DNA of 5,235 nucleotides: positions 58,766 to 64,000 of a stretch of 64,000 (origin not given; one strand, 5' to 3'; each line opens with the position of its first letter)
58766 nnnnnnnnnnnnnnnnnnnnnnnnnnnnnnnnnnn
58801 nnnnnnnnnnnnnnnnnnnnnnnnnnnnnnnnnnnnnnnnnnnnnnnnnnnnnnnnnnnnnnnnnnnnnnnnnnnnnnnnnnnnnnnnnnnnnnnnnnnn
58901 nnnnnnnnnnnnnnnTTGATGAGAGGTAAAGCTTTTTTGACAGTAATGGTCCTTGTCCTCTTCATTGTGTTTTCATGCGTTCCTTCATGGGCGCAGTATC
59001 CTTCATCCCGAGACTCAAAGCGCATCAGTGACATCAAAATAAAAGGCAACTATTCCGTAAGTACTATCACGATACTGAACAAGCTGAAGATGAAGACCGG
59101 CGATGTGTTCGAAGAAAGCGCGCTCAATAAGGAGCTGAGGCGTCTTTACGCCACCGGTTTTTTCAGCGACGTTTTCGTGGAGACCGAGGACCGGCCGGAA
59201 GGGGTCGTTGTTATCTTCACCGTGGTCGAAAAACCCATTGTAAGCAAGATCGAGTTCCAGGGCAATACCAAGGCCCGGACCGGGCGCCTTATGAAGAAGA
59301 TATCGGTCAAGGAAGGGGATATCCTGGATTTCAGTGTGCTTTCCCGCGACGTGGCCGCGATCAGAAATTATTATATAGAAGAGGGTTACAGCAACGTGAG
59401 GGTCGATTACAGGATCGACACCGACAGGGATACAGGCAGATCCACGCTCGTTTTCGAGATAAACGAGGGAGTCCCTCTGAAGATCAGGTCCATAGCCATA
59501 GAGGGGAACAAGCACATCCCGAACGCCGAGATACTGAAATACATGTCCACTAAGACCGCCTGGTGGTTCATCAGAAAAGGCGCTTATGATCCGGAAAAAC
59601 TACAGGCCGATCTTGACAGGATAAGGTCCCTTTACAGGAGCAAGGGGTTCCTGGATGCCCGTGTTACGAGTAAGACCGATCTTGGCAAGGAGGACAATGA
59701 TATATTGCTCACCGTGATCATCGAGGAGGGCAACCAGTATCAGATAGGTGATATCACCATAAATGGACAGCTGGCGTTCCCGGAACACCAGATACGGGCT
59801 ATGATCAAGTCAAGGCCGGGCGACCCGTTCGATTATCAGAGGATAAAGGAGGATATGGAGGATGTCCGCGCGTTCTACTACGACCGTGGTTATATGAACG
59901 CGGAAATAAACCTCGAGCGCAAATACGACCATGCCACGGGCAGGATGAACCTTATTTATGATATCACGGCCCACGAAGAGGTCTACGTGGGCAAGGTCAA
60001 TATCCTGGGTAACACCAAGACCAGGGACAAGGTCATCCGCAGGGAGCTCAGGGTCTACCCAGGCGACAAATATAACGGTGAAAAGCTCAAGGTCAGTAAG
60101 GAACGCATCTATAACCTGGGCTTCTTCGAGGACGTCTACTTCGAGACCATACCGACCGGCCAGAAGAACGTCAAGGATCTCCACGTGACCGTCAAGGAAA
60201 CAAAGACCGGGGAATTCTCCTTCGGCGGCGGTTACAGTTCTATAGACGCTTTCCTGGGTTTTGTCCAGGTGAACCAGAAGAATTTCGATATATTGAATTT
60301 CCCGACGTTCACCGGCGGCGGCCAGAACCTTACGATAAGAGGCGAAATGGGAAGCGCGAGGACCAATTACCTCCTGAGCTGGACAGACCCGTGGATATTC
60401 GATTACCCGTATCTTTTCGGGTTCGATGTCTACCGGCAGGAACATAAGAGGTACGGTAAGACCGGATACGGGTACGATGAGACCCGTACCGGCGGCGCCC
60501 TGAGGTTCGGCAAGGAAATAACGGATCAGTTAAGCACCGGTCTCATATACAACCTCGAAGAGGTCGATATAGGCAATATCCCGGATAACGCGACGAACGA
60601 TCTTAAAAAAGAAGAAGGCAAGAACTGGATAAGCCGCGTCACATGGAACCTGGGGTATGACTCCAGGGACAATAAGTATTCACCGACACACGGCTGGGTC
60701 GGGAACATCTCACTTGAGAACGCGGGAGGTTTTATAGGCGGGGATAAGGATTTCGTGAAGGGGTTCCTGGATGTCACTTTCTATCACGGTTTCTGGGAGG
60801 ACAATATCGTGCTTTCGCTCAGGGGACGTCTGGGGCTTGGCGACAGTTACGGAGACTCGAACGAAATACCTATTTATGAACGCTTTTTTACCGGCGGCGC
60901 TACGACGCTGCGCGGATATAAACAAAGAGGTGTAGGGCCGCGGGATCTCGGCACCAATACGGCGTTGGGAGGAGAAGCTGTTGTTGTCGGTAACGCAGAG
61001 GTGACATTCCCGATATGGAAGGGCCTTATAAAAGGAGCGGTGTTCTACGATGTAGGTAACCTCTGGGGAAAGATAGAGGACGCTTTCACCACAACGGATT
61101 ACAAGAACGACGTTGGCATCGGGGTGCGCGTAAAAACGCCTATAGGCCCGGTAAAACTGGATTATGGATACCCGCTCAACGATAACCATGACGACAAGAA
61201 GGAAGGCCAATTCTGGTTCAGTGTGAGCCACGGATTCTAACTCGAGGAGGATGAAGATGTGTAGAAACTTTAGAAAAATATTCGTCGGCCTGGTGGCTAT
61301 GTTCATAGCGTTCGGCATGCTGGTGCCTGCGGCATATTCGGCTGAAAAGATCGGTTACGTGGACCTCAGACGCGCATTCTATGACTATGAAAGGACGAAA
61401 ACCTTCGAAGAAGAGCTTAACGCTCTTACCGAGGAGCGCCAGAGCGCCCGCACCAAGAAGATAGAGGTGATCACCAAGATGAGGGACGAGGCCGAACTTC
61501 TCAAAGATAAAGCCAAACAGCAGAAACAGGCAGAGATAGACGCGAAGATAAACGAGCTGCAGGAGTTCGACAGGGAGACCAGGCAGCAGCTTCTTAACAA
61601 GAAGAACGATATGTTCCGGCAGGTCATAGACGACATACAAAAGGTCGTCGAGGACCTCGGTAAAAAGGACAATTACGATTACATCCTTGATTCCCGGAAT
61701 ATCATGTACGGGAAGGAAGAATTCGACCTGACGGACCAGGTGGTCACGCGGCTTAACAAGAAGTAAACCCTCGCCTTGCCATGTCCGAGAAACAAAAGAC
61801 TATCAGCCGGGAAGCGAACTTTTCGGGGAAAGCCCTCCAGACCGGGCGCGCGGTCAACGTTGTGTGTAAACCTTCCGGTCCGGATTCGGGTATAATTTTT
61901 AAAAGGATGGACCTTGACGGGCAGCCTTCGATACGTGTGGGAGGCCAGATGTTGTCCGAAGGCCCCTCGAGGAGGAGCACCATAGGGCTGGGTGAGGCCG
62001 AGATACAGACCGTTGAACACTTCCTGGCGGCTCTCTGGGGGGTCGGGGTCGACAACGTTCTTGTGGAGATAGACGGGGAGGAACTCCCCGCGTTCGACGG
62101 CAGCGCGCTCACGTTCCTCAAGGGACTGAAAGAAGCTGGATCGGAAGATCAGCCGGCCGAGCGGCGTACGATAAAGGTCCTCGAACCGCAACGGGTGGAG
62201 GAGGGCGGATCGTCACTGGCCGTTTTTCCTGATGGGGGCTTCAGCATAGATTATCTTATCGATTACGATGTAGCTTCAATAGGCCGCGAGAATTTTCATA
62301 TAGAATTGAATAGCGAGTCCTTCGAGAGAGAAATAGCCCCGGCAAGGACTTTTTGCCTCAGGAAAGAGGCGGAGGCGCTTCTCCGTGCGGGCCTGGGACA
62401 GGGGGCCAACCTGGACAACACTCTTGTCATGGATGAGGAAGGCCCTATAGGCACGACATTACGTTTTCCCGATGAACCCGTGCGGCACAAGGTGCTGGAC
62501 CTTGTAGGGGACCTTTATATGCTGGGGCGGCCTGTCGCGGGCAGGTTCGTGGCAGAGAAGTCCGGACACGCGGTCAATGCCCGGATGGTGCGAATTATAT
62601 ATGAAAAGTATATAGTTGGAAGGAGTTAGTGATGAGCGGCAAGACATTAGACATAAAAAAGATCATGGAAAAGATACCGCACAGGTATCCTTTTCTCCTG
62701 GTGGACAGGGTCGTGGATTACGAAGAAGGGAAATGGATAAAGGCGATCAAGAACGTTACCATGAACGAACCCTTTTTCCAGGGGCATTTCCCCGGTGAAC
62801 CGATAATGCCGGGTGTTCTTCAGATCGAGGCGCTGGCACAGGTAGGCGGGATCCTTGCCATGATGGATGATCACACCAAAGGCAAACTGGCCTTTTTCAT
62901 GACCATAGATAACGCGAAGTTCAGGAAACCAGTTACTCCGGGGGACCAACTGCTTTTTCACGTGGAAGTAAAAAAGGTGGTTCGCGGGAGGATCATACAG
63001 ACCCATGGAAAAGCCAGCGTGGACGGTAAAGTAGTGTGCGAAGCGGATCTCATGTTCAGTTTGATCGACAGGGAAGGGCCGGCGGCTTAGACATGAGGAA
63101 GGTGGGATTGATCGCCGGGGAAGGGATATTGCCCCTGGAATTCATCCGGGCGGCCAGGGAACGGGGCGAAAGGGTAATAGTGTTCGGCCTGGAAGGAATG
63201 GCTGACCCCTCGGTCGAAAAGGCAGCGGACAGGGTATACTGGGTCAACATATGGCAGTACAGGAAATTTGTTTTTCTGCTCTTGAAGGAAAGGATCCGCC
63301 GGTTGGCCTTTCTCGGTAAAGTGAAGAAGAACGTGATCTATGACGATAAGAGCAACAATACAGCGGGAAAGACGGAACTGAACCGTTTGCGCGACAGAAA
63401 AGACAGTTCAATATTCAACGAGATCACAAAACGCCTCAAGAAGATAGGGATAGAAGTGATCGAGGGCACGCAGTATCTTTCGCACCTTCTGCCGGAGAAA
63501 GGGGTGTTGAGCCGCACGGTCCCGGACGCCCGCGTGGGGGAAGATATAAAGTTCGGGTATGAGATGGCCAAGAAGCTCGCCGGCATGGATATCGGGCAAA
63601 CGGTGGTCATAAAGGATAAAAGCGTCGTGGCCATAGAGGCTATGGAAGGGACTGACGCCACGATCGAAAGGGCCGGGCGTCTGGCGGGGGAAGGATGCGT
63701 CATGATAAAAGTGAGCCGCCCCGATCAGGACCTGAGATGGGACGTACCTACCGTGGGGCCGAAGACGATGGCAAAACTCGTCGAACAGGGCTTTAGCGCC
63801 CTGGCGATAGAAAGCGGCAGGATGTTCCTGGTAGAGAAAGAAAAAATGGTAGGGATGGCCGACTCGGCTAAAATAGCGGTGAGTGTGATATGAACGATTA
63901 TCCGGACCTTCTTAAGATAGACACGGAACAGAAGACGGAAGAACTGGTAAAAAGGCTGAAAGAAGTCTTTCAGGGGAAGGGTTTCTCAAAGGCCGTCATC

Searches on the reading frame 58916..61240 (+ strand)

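Call 84: search_protein_families(library=pfam, proteins=[window:58916-61240:+], max_evalue=0.00001)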
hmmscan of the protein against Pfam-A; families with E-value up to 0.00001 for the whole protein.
window:58916-61240:+ (774 aa): 5 families
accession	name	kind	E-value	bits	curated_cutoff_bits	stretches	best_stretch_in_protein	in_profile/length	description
PF07244.20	POTRA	-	9.5e-75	247.8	21.3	5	275-351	1-77/79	Surface antigen variable number repeat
PF01103.29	Omp85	-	9.2e-72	242.7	24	1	465-774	2-325/325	Omp85 superfamily domain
PF08479.16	POTRA_2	-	8.5e-14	51.6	24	0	109-164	3-58/76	POTRA domain, ShlB-type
PF08478.15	POTRA_1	-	1.4e-08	35.3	23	0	189-214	2-29/69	POTRA domain, FtsQ-type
PF25282.1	POTRA1_3_Toc75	-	3.1e-06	27.8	27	0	54-100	45-93/99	Toc75-like, POTRA domain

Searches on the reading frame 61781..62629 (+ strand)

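Call 84: search_protein_families(library=pfam, proteins=[window:61781-62629:+], max_evalue=0.00001)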
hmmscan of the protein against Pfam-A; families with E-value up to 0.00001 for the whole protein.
window:61781-62629:+ (282 aa): 1 family
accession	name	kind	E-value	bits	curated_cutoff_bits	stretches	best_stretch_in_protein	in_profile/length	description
PF03331.19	LpxC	-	3e-86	289.7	27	1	5-274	1-267/268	UDP-3-O-acyl N-acetylglycosamine deacetylase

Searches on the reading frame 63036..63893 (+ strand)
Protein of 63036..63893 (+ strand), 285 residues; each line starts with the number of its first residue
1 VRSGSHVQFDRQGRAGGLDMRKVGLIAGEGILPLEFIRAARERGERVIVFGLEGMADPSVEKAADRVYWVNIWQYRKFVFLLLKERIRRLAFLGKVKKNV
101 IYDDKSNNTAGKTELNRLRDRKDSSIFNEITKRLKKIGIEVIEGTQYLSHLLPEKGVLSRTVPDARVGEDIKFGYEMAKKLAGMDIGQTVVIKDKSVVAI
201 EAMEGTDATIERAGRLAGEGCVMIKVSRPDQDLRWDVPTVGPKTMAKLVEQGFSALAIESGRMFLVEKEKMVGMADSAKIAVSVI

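Call 84: search_protein_families(library=pfam, proteins=[window:63036-63893:+], max_evalue=0.00001)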
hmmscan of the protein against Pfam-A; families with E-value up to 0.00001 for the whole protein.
window:63036-63893:+ (285 aa): 2 families
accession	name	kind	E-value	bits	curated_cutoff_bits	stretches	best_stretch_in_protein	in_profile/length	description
PF06230.17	LpxI_C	-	1.7e-45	154.5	25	1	155-282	2-130/131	LpxI C-terminal domain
PF17930.7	LpxI_N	-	1.1e-30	106.6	25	1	22-151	1-129/129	LpxI N-terminal domain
